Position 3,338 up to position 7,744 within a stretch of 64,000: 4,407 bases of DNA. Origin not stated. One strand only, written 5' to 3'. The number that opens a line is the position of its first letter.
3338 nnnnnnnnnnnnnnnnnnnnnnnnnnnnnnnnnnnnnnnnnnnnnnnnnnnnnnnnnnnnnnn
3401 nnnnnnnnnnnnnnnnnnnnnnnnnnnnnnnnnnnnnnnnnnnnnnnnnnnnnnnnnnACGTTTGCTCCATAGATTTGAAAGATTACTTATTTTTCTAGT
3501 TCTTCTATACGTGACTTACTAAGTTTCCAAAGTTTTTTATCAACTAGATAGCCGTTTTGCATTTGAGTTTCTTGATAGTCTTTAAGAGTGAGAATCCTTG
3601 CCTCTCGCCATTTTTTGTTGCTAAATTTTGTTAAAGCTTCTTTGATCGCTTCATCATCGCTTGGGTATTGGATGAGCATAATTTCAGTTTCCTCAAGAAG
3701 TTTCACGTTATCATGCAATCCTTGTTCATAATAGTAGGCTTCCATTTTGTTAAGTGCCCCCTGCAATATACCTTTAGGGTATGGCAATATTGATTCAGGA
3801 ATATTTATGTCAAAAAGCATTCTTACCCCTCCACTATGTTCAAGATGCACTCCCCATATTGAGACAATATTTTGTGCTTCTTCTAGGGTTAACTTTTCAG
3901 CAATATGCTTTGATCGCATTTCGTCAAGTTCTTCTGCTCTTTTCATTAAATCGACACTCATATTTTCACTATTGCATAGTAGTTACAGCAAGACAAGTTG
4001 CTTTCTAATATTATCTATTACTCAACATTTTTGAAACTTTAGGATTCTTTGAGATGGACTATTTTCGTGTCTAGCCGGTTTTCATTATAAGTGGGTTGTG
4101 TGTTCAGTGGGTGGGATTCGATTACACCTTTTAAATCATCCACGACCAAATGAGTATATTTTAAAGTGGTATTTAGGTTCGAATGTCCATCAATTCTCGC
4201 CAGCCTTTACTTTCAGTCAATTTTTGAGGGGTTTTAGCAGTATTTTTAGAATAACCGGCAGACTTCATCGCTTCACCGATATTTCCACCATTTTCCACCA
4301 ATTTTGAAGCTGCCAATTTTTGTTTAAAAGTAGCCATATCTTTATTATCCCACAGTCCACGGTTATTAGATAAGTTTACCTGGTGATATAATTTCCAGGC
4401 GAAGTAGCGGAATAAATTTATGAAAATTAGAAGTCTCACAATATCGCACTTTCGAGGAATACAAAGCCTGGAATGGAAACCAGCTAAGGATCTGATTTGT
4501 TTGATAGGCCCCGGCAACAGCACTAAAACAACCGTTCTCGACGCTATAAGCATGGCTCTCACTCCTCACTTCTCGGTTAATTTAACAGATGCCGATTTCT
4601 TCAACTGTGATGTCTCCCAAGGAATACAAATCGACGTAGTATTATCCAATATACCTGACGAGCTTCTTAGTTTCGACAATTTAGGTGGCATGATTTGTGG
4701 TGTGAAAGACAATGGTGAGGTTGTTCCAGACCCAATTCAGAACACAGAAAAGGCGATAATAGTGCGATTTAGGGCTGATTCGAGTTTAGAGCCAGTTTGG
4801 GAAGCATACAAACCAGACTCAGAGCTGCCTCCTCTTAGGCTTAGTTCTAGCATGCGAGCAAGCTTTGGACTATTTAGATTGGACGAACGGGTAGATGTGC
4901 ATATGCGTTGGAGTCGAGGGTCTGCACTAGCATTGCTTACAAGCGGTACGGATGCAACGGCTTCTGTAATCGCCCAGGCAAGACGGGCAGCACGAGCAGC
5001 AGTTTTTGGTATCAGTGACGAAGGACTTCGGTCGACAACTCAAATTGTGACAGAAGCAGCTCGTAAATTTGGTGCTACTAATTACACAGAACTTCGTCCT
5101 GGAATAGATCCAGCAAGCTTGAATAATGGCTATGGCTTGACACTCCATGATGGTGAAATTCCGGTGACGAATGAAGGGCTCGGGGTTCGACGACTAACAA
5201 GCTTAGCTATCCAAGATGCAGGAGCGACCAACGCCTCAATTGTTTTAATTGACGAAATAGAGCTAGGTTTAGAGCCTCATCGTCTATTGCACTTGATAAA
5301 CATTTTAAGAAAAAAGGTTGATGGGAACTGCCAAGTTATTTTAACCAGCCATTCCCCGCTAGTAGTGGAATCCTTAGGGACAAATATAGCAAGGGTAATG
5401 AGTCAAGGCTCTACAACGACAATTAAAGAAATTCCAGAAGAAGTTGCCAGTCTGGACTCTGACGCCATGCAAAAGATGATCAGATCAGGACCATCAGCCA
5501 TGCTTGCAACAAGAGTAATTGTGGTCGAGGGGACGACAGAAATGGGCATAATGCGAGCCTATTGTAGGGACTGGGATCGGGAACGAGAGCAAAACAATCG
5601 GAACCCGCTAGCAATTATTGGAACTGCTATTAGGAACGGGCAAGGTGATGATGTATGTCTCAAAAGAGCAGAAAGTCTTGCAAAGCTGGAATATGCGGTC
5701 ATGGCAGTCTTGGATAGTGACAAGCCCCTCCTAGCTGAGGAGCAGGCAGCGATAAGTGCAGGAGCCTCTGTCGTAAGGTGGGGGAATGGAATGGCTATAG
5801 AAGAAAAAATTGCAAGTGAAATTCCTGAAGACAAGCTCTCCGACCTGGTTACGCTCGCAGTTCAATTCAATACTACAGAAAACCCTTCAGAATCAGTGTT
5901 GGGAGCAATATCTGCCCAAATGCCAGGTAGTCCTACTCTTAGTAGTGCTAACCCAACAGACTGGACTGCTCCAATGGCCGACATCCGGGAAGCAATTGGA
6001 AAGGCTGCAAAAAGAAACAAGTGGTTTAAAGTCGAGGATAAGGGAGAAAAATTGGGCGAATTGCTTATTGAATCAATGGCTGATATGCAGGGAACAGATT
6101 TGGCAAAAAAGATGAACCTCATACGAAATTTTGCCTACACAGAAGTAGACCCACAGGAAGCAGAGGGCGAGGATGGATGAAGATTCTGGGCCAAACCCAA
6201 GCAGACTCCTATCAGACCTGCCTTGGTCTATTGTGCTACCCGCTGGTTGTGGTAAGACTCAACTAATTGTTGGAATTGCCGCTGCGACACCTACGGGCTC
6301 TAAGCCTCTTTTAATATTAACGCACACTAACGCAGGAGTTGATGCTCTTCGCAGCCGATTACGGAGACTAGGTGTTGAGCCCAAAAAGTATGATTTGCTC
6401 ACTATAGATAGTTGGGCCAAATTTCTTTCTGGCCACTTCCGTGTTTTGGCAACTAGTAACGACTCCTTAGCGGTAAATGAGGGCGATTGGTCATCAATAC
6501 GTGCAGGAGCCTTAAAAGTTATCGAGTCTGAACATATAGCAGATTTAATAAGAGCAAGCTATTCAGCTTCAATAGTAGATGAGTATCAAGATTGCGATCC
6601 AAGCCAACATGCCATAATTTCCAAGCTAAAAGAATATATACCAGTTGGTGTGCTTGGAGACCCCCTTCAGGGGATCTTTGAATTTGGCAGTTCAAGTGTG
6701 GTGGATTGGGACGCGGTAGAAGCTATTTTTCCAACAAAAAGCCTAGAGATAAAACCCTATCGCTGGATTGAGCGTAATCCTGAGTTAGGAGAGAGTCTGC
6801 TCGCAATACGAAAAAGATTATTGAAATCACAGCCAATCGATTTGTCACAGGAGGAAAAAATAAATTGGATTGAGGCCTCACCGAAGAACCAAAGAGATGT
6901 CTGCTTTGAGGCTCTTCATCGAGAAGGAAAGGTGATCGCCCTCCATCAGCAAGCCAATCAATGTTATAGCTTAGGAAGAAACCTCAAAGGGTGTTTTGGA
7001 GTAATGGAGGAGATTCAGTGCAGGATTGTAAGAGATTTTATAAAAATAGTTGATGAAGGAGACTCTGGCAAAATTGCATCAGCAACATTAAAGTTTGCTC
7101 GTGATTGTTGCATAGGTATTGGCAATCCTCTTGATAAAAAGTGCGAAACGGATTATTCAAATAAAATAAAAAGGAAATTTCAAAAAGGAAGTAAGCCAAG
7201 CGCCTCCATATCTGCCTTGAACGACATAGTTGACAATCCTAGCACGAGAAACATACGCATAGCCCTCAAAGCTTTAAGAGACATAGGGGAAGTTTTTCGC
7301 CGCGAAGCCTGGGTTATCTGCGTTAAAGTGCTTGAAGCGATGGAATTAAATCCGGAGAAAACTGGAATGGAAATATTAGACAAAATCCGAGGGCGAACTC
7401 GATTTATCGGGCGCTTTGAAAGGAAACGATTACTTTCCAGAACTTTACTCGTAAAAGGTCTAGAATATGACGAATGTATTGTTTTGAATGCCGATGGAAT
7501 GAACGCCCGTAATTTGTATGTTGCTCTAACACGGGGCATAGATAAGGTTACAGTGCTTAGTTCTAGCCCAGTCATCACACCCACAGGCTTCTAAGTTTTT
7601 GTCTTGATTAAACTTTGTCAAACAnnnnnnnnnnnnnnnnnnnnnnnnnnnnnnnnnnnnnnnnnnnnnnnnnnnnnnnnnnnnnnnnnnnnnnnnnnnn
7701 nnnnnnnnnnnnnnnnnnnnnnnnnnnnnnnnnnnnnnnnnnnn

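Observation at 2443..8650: Two tandem related integrative elements with a recombinational deletion junction (TerS-like 5' fragment fused to an integrase 3' fragment)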

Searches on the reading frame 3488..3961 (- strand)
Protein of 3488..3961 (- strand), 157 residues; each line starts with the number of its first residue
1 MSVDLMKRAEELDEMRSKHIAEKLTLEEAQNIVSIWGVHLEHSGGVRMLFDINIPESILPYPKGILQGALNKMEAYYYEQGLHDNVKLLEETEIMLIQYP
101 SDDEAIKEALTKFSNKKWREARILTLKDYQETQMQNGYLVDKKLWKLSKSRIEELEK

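Call 9: search_protein_families(library=pfam, proteins=[window:3488-3961:-], max_evalue=0.01)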
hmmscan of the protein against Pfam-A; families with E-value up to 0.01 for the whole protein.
window:3488-3961:- (157 aa): 0 families

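Call 10: search_protein_families(library=padloc, proteins=[window:3488-3961:-], max_evalue=0.001)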
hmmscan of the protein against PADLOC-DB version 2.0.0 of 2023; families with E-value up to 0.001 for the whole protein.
window:3488-3961:- (157 aa): 0 families

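Call 11: search_protein_families(library=phrogs, proteins=[window:3488-3961:-], max_evalue=0.1)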
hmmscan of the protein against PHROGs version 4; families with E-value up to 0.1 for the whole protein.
window:3488-3961:- (157 aa): 0 families

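Call 12: search_protein_families(library=pfam, proteins=[window:3488-3961:-], max_evalue=10)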
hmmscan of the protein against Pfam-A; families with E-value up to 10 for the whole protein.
window:3488-3961:- (157 aa): 0 families

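Call 72: find_homologous_proteins(query=window:3488-3961:-, max_evalue=0.001)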
Query window:3488-3961:- (157 aa): 52 proteins with E <= 0.001 among 101 candidates.
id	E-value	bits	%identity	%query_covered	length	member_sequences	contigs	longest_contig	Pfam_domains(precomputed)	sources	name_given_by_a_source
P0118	3.2e-96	337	100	100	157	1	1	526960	-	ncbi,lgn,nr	ncbi:MAG: hypothetical protein Q7S45_04660 [Candidatus Curtissbacteria bacterium]|nr:hypothetical pr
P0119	5.1e-73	262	77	100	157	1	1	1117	-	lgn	-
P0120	7.2e-70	252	75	99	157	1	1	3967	-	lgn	-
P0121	1.1e-69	251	75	100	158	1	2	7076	-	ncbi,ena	-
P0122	1.3e-69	251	73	100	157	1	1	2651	-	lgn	-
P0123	1.9e-69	251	75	100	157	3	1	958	-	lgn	-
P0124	2.6e-69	250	75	100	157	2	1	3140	-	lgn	-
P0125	1.8e-68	247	71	98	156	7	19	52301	-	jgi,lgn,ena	-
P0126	3.5e-67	243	72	99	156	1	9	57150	-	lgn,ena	-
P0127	4.5e-67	243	71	100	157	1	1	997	-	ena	-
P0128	6.4e-67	242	70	100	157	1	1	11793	-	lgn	-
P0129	7.7e-67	242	71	100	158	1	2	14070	-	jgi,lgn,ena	jgi:hypothetical protein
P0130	1.3e-66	241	73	100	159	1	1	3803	-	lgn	-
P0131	3.7e-66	240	73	96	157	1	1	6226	-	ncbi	-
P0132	4.5e-66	240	72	99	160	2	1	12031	-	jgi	jgi:hypothetical protein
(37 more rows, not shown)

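Call 73: find_related_loci(query=window:3488-3961:-, collection=viral_contigs, flank=8000)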
Query window:3488-3961:- (157 aa) in viral_contigs; peptide patterns used: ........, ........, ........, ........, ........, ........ (x = any residue, [..] = any of these).
3 stretches matched a pattern, but none encodes a relative of the query by tblastn (E <= 1e-3).

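Call 74: find_encoding_contigs(protein=P0125, flank=8000, max_places=8)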
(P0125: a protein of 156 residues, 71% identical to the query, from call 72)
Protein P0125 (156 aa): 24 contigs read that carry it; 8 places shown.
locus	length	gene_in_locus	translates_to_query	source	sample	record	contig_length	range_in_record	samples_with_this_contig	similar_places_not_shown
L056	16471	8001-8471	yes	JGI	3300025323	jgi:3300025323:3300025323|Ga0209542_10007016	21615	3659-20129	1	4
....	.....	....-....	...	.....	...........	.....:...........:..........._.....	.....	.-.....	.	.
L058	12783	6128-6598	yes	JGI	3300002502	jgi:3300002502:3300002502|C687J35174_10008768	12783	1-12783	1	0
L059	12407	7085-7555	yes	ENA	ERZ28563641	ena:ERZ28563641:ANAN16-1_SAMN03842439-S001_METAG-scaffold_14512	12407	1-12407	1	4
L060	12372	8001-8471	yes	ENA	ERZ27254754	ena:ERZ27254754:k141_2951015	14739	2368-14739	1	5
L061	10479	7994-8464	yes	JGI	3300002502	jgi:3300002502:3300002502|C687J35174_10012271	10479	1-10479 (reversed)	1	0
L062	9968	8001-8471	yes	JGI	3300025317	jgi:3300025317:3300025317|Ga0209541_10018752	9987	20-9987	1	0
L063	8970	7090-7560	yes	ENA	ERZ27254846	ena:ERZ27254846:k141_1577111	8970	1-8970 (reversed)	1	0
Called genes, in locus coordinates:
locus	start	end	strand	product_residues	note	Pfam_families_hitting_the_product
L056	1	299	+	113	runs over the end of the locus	-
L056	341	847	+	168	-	-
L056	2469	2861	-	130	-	PF00376:MerR, PF12728:HTH_17 (weak), PF13411:MerR_1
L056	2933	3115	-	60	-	-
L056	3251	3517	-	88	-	-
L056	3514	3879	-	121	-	-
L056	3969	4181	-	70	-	PF13560:HTH_31, PF12844:HTH_19, PF01381:HTH_3, PF13443:HTH_26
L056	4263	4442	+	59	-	-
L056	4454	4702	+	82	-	-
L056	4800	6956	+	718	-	PF07693:KAP_NTPase, PF13401:AAA_22 (faint)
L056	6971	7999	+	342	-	-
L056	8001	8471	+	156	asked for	-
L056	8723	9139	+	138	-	-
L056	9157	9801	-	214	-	-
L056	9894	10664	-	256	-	-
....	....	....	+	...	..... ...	-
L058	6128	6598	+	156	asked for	-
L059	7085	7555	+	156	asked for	-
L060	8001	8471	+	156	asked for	-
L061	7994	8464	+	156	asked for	-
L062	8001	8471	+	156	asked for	-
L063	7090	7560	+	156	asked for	-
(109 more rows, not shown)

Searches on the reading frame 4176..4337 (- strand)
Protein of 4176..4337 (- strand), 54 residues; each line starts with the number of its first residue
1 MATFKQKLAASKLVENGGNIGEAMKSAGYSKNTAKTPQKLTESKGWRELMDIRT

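Call 9: search_protein_families(library=pfam, proteins=[window:4176-4337:-], max_evalue=0.01)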
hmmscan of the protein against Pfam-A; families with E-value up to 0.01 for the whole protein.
window:4176-4337:- (54 aa): 0 families

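Call 11: search_protein_families(library=phrogs, proteins=[window:4176-4337:-], max_evalue=0.1)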
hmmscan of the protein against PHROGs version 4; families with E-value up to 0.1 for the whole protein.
window:4176-4337:- (54 aa): 3 families
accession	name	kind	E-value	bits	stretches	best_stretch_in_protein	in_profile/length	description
phrog_17390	-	unknown function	0.00047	20.9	1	3-36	4-36/69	-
phrog_51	-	head and packaging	0.0022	18.8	1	3-36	90-123/261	terminase small subunit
phrog_12375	-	DNA, RNA and nucleotide metabolism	0.0092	17.3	1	4-51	9-56/100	DNA binding protein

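Call 12: search_protein_families(library=pfam, proteins=[window:4176-4337:-], max_evalue=10)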
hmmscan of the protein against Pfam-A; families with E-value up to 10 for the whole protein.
window:4176-4337:- (54 aa): 3 families
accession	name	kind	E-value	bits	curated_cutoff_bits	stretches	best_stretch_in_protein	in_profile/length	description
PF03592.21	Terminase_2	-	0.028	15.5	26.1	1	3-36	2-34/141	Terminase small subunit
PF04830.18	DUF637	-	0.052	13.8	26.6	1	9-31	13-35/168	Possible hemagglutinin (DUF637)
PF19146.6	DUF5828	-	0.12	12.4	27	1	2-48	5-48/230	Family of unknown function (DUF5828)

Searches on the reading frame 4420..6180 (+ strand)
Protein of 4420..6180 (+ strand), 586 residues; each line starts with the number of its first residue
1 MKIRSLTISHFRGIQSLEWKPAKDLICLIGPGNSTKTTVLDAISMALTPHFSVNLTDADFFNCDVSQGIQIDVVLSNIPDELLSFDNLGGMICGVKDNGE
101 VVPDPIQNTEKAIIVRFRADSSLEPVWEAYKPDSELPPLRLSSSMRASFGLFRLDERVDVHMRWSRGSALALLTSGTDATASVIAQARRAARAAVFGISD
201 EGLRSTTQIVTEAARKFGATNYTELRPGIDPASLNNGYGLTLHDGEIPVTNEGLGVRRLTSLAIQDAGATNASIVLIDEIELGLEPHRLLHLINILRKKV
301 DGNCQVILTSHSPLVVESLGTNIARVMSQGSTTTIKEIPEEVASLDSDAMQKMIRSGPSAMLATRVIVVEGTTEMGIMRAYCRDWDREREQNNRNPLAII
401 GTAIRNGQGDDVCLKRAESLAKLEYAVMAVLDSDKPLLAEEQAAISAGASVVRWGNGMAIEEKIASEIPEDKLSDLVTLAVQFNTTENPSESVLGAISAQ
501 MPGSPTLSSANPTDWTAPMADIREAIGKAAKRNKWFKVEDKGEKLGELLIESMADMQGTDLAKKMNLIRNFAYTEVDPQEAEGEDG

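Call 9: search_protein_families(library=pfam, proteins=[window:4420-6180:+], max_evalue=0.01)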
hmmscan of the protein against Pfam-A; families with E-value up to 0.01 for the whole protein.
window:4420-6180:+ (586 aa): 5 families
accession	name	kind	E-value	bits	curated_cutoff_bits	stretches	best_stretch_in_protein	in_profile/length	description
PF13175.12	AAA_15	-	1.4e-19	71.4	32.1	2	220-316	278-374/374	AAA ATPase domain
PF13304.12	AAA_21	-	2.7e-18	67.5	27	1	241-317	227-304/304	AAA domain, putative AbiEii toxin, Type IV TA system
PF02463.25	SMC_N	-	2.3e-07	30.9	40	1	268-329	155-215/220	RecF/RecN/SMC N terminal domain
PF13476.12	AAA_23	-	0.00054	21.1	27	1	5-52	1-48/201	AAA domain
PF13555.12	AAA_29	-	0.00092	19.4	27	1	11-51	12-50/61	P-loop containing region of AAA domain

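Call 10: search_protein_families(library=padloc, proteins=[window:4420-6180:+], max_evalue=0.001)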
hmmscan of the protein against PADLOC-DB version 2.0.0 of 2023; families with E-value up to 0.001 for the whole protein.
window:4420-6180:+ (586 aa): 117 families (the best 25 are shown)
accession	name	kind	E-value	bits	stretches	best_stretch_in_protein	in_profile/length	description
PDLC04168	GajA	-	9.1e-156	517.8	1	1-573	1-568/570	-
PDLC04169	GajA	-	4.4e-66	222.1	1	141-569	3-428/434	-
PDLC04170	GajA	-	2.3e-46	156.6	1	1-496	1-494/565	-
PDLC00086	GajA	-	2.4e-27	94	2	271-485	303-512/600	AAA ATPase domain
PDLC02358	Old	-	2.4e-21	74.2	2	257-441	270-455/578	Old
PDLC02980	AriA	-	2.5e-19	68.4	1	240-316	226-303/304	-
PDLC02979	AriA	-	1.6e-18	65.7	2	230-316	290-373/373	-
PDLC00271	PtuA1|PtuA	-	1.6e-18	65.4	2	271-339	278-343/421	AAA ATPase domain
PDLC02913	ATPase_I-A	-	7e-18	63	2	257-350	348-441/508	-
PDLC00278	PtuA1|PtuA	-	6.2e-17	60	2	269-331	285-343/436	AAA ATPase domain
PDLC00102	GajA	-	9.3e-17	58.7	2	239-391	254-404/532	AAA ATPase domain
PDLC00284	PtuA1|PtuA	-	2.4e-16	57.7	2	270-349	390-469/545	AAA ATPase domain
PDLC00311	PtuA1|PtuA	-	7.2e-16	56.2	2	1-51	1-51/455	AAA ATPase domain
PDLC00099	GajA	-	1.3e-15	55.4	2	265-377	293-406/626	AAA ATPase domain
PDLC02981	AriAB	-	1.3e-15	55.2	2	1-48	1-48/694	-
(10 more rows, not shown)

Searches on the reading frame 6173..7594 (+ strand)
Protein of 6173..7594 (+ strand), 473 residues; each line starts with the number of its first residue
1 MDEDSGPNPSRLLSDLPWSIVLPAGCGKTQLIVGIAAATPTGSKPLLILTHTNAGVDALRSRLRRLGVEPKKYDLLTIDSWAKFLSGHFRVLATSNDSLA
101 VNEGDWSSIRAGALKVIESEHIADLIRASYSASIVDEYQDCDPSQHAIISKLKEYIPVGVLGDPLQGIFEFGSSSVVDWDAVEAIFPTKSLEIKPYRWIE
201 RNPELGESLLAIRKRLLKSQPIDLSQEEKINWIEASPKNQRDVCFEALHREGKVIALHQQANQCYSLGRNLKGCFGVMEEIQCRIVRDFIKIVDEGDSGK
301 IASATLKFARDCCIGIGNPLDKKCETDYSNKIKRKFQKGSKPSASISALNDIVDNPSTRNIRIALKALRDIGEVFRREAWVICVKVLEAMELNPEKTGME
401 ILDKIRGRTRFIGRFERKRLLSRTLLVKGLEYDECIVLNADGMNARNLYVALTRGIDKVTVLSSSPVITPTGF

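Call 9: search_protein_families(library=pfam, proteins=[window:6173-7594:+], max_evalue=0.01)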
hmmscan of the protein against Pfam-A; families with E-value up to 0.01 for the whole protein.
window:6173-7594:+ (473 aa): 4 families
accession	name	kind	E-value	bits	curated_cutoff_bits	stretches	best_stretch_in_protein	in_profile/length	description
PF00580.27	UvrD-helicase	-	1.7e-11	44.8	23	1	105-173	187-257/271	UvrD/REP helicase N-terminal domain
PF01443.25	Viral_helicase1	-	8.9e-07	29.4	21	0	129-171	59-101/228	Viral superfamily 1 RNA helicase core domain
PF13245.12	AAA_19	-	3.7e-06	27.6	25.1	1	22-170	18-132/134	AAA domain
PF13086.12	AAA_11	-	0.004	17.4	27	1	23-65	25-74/257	AAA domain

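Call 10: search_protein_families(library=padloc, proteins=[window:6173-7594:+], max_evalue=0.001)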
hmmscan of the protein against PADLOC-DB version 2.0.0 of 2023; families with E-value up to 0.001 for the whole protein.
window:6173-7594:+ (473 aa): 36 families (the best 25 are shown)
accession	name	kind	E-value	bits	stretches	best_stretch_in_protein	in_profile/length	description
PDLC04173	GajB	-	3e-127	423.5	1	12-470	6-469/471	-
PDLC04171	GajB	-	3.8e-53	178.9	1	19-385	15-387/392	-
PDLC04172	GajB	-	2.3e-42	143.6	2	22-222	12-214/505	-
PDLC00112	GajB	-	7.6e-13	45.9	1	113-188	191-271/581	UrvD helicase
PDLC00119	GajB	-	1.1e-12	45.8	1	118-180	207-270/565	UrvD helicase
PDLC00121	GajB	-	1.7e-12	44.7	1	113-175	186-247/565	UrvD helicase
PDLC00122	GajB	-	5.1e-12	43.5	1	113-171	145-206/502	UrvD helicase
PDLC00117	GajB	-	9.4e-11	38.9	1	105-171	193-262/604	UrvD helicase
PDLC00123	GajB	-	4.8e-10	36.7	1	111-175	157-223/540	UrvD helicase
PDLC00149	GajB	-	1.3e-09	35.1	1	108-172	181-250/577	UrvD helicase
PDLC00132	GajB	-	1.5e-09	35.1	1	117-175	202-262/625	UrvD helicase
PDLC00104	GajB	-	9.5e-09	32.5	1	118-172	154-208/574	UrvD helicase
PDLC00127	GajB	-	1.6e-08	31.5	1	105-178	176-254/594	UrvD helicase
PDLC03802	RTasHel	-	8.2e-08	29.5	1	123-174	186-238/675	DRT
PDLC00131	GajB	-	1.3e-07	29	1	118-181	235-299/647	UrvD helicase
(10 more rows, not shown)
